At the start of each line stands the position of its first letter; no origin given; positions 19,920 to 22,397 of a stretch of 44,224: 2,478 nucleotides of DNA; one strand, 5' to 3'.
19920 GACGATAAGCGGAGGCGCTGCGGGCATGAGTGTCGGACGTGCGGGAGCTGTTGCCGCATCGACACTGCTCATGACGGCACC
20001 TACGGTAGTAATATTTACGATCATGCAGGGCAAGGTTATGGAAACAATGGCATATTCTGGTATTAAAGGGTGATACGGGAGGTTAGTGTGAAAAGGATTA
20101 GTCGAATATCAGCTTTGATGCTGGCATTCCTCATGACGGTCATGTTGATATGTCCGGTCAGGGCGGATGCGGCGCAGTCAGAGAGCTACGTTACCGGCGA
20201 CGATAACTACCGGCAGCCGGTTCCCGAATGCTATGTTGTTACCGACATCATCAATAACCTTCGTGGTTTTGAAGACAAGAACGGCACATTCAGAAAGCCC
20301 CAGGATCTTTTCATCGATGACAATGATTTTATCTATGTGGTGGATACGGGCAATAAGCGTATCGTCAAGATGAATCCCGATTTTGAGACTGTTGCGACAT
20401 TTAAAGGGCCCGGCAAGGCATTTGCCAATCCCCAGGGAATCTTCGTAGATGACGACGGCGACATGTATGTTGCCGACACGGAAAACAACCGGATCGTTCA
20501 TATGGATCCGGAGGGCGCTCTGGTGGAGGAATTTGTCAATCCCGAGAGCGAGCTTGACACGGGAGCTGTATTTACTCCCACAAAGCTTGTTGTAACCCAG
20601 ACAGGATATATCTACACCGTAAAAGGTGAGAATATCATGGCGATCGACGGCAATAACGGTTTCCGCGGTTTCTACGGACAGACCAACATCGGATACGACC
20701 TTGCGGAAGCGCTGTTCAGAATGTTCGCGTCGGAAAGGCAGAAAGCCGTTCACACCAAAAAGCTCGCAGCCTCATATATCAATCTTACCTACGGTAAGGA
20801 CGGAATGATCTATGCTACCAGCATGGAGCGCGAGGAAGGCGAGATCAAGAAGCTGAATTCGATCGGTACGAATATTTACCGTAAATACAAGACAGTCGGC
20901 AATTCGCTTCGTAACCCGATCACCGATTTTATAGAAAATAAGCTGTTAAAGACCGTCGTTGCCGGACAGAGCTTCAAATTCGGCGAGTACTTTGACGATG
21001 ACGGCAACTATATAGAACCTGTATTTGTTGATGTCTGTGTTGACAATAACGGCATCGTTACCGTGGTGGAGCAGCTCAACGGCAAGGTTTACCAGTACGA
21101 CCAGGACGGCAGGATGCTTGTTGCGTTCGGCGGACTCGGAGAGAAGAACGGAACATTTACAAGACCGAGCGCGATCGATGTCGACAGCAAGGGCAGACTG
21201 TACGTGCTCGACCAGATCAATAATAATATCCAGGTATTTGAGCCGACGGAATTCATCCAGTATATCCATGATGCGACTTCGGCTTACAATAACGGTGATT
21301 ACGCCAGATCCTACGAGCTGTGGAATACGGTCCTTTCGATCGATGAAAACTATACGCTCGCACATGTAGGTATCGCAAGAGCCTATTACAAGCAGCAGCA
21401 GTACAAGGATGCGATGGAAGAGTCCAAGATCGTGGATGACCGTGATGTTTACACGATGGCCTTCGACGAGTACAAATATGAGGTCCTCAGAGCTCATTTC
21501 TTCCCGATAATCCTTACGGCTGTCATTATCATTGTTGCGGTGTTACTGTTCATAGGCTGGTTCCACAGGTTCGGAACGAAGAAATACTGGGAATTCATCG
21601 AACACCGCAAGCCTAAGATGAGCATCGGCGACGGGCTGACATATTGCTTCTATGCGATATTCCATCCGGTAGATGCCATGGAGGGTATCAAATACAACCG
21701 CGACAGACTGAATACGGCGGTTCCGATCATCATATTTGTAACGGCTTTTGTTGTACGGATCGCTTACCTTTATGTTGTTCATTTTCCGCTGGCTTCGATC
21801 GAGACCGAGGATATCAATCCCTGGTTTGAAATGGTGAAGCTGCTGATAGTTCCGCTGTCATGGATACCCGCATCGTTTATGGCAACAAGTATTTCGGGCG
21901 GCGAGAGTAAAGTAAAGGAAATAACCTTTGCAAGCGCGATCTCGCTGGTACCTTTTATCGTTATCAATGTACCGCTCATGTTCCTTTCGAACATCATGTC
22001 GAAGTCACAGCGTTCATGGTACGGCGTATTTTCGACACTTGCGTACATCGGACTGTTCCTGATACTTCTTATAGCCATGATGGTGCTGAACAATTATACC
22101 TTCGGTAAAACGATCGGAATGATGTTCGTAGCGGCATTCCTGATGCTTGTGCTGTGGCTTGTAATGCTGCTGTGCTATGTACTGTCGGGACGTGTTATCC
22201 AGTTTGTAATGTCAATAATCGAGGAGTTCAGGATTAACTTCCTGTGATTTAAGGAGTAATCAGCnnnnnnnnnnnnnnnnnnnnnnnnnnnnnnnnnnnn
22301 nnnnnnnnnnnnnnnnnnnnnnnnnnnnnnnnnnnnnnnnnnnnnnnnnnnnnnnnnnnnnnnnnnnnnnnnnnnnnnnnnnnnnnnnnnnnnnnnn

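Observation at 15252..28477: Two sugar ABC importers wrapped around two uncharacterised surface proteins in one 13-kb operon-like block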

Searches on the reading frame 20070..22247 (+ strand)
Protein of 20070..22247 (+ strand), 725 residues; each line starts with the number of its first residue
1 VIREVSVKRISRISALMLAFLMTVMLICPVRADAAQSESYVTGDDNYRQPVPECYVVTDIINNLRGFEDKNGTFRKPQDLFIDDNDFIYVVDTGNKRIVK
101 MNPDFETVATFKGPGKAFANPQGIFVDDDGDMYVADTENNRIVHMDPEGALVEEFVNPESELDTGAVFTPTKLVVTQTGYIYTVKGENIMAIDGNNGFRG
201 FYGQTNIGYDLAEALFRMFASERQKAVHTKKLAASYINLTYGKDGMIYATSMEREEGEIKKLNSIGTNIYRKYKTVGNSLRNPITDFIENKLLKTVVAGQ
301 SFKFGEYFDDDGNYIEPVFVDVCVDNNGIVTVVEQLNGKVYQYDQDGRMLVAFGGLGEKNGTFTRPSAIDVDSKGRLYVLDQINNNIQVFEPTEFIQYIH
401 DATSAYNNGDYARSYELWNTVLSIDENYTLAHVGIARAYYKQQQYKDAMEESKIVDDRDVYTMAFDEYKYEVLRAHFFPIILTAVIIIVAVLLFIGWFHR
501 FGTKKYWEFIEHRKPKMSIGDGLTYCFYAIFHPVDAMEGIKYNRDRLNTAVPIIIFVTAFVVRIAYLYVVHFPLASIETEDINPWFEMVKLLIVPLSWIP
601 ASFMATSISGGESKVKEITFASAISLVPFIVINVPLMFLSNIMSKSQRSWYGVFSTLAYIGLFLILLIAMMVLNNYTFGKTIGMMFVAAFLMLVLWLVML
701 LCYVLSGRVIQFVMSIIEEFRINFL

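Call 6: search_protein_families(library=pfam, proteins=[window:20070-22247:+], max_evalue=0.01)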
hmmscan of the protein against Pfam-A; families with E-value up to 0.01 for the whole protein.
window:20070-22247:+ (725 aa): 8 families
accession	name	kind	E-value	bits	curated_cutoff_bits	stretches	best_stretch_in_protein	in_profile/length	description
PF01436.27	NHL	-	3.2e-17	62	20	3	118-144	1-27/28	NHL repeat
PF08450.18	SGL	-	6.4e-08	32.9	26.3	1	83-168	143-232/246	SMP-30/Gluconolactonase/LRE-like region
PF25021.1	TEN_NHL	-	1.5e-05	24.6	27.1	0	117-144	140-167/357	Teneurin NHL domain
PF14559.12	TPR_19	-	0.00024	21.8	25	1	408-450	4-46/68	Tetratricopeptide repeat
PF07719.23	TPR_2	-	0.00029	21.2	27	0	431-450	3-22/34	Tetratricopeptide repeat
PF24684.1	Vgb_lyase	-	0.0013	18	50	0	89-156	69-133/290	Virginiamycin B lyase family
PF13449.12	Phytase-like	-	0.002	18.5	27.6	1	84-159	23-108/284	Esterase-like activity of phytase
PF12895.13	ANAPC3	-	0.0033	18.1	27.2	1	399-449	28-76/82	Anaphase-promoting complex, cyclosome, subunit 3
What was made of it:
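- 20088..22247 (+): Signal peptide, six-bladed NHL beta-propeller, TPR stalk, one TM helix and a five-TM Yip1-type domain. The alternative start is GTG 20070. NHL E 3e-17 and TPR hits (call 6).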

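Call 13: search_protein_families(library=ncbifam, proteins=[window:20070-22247:+], max_evalue=0.01)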
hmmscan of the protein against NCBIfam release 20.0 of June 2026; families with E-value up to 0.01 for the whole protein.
window:20070-22247:+ (725 aa): 5 families
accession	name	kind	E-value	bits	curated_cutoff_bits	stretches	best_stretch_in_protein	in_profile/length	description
NF035926.1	scyF_NHL_VPEP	equivalog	3.3e-22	79.2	350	2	284-392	167-275/376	scytonemin biosynthesis PEP-CTERM protein ScyF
NF047780.1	LIC12708_fam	subfamily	1.1e-08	34.3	150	0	336-390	154-208/391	LIC_12708 family protein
NF033206.1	ScyE_fam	subfamily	3.2e-07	30.2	80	0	105-171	135-191/333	ScyD/ScyE family protein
TIGR02604.1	Piru_Ver_Nterm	subfamily_domain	6.9e-05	22.4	122.2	0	96-147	164-212/367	PVC-type heme-binding CxxCH protein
TIGR04510.1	mod_pep_cyc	subfamily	0.00035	19.2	400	1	402-451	405-454/814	putative peptide modification system cyclase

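Call 33: find_homologous_proteins(query=window:20070-22244:+, max_evalue=0.00001)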
Query window:20070-22244:+ (725 aa): 340 proteins with E <= 0.00001 among 8000 candidates; the best 120 are listed.
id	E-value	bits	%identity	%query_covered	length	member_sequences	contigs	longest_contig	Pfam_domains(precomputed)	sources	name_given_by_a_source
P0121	0.0e+0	1633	100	99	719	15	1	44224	PF01436.28,PF25021.2,PF08450.19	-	-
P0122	0.0e+0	1336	81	99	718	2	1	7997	PF01436.28,PF08450.19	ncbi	-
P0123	0.0e+0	1279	77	99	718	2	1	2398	PF01436.28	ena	-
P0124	0.0e+0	1279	80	95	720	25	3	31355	PF01436.28,PF25021.2,PF07719.24,PF08450.19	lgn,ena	-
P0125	0.0e+0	1274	77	99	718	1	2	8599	PF01436.28,PF07719.24,PF08450.19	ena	-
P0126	0.0e+0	1272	76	99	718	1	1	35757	PF01436.28,PF08450.19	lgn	-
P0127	0.0e+0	1272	76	99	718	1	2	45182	PF01436.28,PF07719.24,PF08450.19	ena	-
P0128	0.0e+0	1269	79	95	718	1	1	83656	PF01436.28,PF08450.19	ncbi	-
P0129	0.0e+0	1265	76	99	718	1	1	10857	PF01436.28,PF25021.2,PF08450.19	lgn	-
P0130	0.0e+0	1261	76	99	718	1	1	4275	PF01436.28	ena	-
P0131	0.0e+0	1258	76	99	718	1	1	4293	PF01436.28,PF08450.19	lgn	-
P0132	0.0e+0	1255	76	99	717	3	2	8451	PF01436.28,PF25021.2,PF08450.19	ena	-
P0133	0.0e+0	1224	74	99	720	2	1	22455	PF14559.13,PF01436.28,PF08450.19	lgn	-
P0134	0.0e+0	1206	74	95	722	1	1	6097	PF01436.28,PF08450.19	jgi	-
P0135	0.0e+0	1203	74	96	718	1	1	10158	PF01436.28,PF08450.19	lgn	-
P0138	0.0e+0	1180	71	99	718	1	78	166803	PF01436.28,PF08450.19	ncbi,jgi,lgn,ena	jgi:sugar lactone lactonase YvrE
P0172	0.0e+0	1128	68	99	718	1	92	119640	PF01436.28,PF25021.2,PF08450.19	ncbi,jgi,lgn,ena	-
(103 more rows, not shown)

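Call 38: search_solved_structures(query=A3, max_evalue=0.1)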
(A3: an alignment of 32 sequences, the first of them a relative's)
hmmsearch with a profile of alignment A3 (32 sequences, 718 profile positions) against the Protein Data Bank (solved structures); distinct sequences matched with E-value up to 0.1: 90 (the best 60 are shown).
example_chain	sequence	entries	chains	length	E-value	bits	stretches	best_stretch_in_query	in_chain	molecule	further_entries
3wwa_A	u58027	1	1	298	1.1e-57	198.8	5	67-143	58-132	Pizza7H protein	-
6ren_A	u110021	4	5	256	1.7e-55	191.5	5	67-140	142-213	3fPizza6-SH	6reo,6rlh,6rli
6i3a_A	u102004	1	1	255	5.4e-42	146.9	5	67-142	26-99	v22Pizza6-AYW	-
3ww9_A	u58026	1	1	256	2.2e-39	138.2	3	67-143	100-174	pizza6 protein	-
6rej_A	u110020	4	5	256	7.2e-39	136.5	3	67-143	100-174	Pizza6-SH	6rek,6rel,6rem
6qsd_A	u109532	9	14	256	7.9e-39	136.4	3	67-142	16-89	Pizza6S | Pizza6-S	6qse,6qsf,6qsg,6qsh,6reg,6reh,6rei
6f0t_A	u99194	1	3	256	1.1e-38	136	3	67-142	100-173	Pizza6-SFW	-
7zqg_A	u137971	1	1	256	4.1e-37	130.7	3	67-142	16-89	Pizza6-KSH-TSH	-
7zcj_A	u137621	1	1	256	7.6e-37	129.9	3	67-142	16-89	Pizza6-TNH-TSH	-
7zph_A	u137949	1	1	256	8.3e-37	129.7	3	67-142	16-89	Pizza6-TNK-RSH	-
7zpw_A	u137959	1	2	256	1.2e-36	129.3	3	67-142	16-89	Pizza6-TSK-TSH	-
6f0s_A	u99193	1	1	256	1.2e-36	129.2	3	67-142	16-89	Pizza6-SYW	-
7zq2_A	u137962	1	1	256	2e-36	128.4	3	67-143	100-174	Pizza6-RSH-TSH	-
7zpz_A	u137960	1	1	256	2.2e-36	128.3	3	67-142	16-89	Pizza6-TSR-TSH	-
6i38_A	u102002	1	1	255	4.6e-35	124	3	65-142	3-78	nv2Pizza6-AYW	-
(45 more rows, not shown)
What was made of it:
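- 20088..22247 (+): The propeller is closest to PknD-sensor/Pizza propellers, E 1e-57 (call 38).
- On NHL-repeat six-bladed beta-propeller: PDB profile hits to Pizza/PknD propellers at E 1e-57 and to TRIM71 (call 38).
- The NHL propeller is closest to the extracellular sensor domain of the kinase PknD (call 38).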

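Call 52: list_cluster_members(proteins=[P0138, P0172, P0052, P0272, P0343])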
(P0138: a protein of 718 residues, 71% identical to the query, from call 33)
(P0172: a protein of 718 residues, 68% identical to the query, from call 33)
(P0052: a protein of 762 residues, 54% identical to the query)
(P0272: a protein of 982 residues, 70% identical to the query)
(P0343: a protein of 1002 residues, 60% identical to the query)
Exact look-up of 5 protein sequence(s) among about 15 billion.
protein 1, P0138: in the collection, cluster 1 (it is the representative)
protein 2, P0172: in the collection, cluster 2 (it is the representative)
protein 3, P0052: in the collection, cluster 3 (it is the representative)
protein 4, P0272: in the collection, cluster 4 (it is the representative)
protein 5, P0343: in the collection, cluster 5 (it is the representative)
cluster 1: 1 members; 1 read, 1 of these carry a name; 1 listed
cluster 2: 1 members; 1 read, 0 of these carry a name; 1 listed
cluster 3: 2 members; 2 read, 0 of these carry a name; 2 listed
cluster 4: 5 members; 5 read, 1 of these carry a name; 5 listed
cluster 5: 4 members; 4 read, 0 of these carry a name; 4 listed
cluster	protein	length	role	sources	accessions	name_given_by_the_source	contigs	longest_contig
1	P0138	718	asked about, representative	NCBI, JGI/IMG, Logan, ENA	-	sugar lactone lactonase YvrE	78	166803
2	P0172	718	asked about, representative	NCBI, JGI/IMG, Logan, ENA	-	-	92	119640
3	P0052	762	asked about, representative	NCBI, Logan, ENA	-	-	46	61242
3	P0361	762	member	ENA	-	-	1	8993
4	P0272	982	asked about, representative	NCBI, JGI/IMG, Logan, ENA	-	-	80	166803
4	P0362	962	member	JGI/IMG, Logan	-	ABC-type glycerol-3-phosphate transport system substrate-binding protein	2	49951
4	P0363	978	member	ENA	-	-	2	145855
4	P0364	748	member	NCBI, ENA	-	-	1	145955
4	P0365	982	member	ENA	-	-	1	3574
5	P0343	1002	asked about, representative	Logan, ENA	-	-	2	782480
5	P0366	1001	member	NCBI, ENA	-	-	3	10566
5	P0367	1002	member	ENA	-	-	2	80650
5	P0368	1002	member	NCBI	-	-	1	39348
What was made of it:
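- Tried and rejected: None were returned (call 52).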

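Call 53: find_encoding_contigs(protein=P0138, flank=10000, max_places=3)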
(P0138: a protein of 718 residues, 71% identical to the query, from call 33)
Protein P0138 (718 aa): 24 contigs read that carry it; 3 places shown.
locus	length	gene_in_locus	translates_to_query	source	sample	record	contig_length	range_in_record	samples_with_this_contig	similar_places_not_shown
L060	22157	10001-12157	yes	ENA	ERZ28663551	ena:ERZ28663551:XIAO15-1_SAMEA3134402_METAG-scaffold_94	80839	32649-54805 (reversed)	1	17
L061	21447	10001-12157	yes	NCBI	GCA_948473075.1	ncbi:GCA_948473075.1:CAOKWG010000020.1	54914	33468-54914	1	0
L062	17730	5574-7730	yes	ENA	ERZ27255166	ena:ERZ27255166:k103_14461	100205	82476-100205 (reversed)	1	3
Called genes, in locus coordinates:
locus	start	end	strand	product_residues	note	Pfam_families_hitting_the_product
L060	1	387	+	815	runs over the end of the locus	-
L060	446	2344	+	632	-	PF09960:DUF2194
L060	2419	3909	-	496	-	PF16173:DUF4874, PF16116:DUF4832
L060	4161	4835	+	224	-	PF04854:DUF624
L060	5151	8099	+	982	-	PF01547:SBP_bac_1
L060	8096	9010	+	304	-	PF00528:BPD_transp_1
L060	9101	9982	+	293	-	PF00528:BPD_transp_1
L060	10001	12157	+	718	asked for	PF01436:NHL (faint), PF08450:SGL (faint)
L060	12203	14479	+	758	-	PF18952:DUF5696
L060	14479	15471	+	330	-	PF00528:BPD_transp_1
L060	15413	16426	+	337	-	PF00528:BPD_transp_1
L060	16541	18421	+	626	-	-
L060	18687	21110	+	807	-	PF13517:FG-GAP_3 (faint), PF18370:RGI_lyase, PF21348:RGL11_C, PF01839:FG-GAP (faint), PF21348:RGL11_C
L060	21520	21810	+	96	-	PF05402:PqqD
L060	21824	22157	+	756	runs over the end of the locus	PF01370:Epimerase, PF04321:RmlD_sub_bind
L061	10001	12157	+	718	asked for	PF01436:NHL (faint), PF08450:SGL (faint)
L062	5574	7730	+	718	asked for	PF01436:NHL (faint), PF08450:SGL (faint)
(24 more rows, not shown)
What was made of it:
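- Checked: If it starts at the GTG at 25456, which has a GAGGAGG ribosome-binding site and matches the gene calls in relatives (call 53), it overlaps B1 by 59 nt.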

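Call 57: find_related_loci(query=A3, collection=metagenome_contigs, flank=10000)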
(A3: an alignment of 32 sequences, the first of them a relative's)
Query A3 (719 aa) in metagenome_contigs; peptide patterns used: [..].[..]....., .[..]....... (x = any residue, [..] = any of these).
200 stretches matched a pattern; 30 encode a relative of the query (tblastn E <= 1e-3); 29 distinct loci.
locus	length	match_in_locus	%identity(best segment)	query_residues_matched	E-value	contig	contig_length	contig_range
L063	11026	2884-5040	100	1-719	0e+0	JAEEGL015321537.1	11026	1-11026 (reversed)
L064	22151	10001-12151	75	1-719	0e+0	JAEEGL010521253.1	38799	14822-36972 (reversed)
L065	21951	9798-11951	71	1-719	0e+0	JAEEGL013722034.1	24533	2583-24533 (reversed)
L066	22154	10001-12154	70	1-719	0e+0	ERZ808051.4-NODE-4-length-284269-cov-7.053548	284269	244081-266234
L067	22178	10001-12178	68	1-719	0e+0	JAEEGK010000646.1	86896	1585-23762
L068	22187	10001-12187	68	1-719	0e+0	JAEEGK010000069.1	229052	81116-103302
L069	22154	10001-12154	72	1-719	0e+0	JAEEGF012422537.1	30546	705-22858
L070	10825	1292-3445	68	1-719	0e+0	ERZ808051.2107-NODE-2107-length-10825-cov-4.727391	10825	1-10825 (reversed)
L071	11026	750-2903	68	1-719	0e+0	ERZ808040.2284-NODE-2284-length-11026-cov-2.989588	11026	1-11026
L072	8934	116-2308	66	2-719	0e+0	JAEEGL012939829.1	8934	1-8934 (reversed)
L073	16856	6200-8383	67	1-719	0e+0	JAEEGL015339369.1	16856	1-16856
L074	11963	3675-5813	64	1-719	0e+0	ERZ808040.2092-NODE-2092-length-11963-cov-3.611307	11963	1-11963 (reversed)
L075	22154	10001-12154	65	1-719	0e+0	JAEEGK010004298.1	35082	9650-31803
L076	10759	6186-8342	62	1-719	0e+0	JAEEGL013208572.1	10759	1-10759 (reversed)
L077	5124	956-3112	63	1-719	0e+0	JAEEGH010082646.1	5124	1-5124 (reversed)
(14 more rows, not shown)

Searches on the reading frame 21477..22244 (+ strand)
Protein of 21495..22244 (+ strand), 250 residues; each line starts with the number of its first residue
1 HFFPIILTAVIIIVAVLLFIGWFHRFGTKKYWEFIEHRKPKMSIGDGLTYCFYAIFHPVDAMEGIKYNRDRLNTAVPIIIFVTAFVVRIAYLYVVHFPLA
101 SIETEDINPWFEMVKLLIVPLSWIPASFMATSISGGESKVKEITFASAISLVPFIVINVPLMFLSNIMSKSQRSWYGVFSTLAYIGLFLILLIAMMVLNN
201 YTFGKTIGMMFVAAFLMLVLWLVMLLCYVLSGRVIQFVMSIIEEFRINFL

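Call 14: search_protein_families(library=pfam, proteins=[window:21495-22244:+], max_evalue=10)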
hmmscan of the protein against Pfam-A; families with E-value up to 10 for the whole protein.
seq(250 aa): 2 families
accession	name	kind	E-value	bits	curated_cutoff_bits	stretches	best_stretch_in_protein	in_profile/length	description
PF19483.4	DUF6019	-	0.56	10.8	23.6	1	8-44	11-47/63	Family of unknown function (DUF6019)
PF22990.1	ABHD16_N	-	8.4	6.9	27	0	7-37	73-103/125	Phosphatidylserine Lipase ABHD16 N-terminal domain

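Call 75: search_protein_families(library=pfam, alignment_id=A6, max_evalue=0.01)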
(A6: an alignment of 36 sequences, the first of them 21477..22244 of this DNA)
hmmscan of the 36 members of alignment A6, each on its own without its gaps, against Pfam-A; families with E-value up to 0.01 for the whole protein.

A. member 1, window:21477-22244:+ (256 aa): 0 families

B. families by the number of members that match (of 36 scanned): 1 family
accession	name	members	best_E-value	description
PF04893.22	Yip1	18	9e-15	Yip1 domain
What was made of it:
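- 20088..22247 (+): Yip1 (PF04893) hits in 18 of 36 orthologous TM domains (call 75).
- On Yip1 domain family (PF04893): 18 of 36 aligned orthologues do hit, with a best E of 9e-15, and no other family matches (call 75).
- Checked: However, 18 of 36 orthologous TM domains do hit Yip1 (call 75).
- The Yip1 call for the window protein is transitive (calls 14, 75).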
